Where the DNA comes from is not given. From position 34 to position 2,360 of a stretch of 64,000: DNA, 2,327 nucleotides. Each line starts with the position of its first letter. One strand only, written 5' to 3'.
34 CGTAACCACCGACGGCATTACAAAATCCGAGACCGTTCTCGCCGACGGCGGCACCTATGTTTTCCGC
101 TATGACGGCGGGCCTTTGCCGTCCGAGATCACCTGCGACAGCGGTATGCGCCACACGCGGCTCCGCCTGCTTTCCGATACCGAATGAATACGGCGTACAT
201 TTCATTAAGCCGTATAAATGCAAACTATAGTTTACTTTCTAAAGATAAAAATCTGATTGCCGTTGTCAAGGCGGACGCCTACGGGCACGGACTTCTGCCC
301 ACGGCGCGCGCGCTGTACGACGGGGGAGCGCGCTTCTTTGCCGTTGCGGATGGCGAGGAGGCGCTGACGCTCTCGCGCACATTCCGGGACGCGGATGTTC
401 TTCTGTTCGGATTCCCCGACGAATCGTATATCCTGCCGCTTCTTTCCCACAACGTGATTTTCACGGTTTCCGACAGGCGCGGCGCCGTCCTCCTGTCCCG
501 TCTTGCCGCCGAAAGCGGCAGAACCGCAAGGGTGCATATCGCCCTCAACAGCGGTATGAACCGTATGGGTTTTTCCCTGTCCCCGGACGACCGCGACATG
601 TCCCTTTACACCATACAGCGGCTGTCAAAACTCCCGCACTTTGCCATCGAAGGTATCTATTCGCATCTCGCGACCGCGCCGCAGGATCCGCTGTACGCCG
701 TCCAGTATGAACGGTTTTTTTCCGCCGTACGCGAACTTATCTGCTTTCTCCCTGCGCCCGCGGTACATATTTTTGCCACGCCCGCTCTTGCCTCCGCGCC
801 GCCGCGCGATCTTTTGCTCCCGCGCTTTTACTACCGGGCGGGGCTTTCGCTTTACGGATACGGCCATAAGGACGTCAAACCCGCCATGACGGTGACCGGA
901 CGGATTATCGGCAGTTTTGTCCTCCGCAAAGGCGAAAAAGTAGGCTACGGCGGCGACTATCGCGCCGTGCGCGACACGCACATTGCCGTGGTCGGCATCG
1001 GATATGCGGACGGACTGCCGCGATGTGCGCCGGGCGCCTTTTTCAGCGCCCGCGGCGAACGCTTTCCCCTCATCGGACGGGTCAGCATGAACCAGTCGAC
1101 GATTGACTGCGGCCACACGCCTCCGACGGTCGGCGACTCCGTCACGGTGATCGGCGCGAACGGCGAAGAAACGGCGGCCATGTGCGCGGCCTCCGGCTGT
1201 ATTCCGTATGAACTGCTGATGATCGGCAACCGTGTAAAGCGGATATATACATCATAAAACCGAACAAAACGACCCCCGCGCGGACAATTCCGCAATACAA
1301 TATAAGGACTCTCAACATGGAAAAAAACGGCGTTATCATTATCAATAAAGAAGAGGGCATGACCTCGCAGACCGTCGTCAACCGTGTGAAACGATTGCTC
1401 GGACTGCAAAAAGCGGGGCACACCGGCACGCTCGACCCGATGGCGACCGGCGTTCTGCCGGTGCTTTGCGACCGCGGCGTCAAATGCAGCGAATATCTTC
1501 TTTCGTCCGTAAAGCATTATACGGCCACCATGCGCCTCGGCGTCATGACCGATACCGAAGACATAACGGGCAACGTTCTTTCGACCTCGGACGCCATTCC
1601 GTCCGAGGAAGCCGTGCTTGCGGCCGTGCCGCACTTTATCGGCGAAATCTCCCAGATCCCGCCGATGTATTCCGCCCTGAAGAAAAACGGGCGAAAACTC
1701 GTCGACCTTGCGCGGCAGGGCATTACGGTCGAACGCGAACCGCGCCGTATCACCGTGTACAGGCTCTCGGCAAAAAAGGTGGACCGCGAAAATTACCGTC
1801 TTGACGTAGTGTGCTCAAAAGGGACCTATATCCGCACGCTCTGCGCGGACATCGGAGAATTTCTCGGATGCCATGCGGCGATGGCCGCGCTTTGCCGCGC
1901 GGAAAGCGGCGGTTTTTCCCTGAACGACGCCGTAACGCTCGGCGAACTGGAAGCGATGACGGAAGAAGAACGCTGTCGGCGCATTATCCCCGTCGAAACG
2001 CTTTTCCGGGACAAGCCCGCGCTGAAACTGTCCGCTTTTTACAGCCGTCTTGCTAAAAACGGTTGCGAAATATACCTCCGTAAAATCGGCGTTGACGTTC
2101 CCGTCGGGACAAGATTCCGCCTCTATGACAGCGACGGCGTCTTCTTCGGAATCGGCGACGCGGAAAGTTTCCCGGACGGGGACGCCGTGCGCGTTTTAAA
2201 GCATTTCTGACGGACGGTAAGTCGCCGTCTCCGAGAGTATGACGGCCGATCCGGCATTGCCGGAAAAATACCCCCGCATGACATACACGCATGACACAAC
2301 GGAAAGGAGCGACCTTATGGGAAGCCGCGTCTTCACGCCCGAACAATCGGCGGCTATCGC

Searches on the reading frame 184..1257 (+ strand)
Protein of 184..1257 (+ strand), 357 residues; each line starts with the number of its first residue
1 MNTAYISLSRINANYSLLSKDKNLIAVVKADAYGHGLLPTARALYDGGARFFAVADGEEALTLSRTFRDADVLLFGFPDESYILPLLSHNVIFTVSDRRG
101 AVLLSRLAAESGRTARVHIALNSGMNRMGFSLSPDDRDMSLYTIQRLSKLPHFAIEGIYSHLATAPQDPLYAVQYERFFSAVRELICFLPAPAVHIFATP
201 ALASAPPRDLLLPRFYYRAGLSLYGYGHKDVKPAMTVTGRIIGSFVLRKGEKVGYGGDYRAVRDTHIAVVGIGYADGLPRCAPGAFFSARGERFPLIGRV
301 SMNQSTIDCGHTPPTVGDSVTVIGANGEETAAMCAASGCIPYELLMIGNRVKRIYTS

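Call 85: search_protein_families(library=pfam, proteins=[window:184-1257:+], max_evalue=0.0001)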
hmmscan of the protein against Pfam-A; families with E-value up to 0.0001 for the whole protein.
window:184-1257:+ (357 aa): 2 families
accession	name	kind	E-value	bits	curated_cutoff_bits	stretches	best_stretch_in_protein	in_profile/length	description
PF01168.26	Ala_racemase_N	-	4.9e-41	141.3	24.1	1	6-226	1-218/220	Alanine racemase, N-terminal domain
PF00842.27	Ala_racemase_C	-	1.8e-29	102.3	25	1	234-355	1-127/127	Alanine racemase, C-terminal domain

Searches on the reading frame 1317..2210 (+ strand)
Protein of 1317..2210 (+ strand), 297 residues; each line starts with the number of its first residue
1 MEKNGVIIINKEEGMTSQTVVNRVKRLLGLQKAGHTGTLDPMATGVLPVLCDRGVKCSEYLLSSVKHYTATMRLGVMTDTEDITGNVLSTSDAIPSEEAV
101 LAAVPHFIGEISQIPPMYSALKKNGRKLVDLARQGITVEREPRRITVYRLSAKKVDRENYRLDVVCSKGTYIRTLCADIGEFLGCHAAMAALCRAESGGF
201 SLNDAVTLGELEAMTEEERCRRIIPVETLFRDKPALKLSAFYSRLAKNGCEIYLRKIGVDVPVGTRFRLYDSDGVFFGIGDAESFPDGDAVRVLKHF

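Call 85: search_protein_families(library=pfam, proteins=[window:1317-2210:+], max_evalue=0.0001)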
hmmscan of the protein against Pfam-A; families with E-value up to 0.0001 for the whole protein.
window:1317-2210:+ (297 aa): 2 families
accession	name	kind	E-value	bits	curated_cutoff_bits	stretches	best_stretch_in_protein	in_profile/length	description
PF01509.24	TruB_N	-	9.4e-53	179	27.3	1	25-172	1-149/149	TruB family pseudouridylate synthase (N terminal domain)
PF16198.10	TruB_C_2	-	1.3e-13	51.3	29.3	1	173-230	1-65/66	tRNA pseudouridylate synthase B C-terminal domain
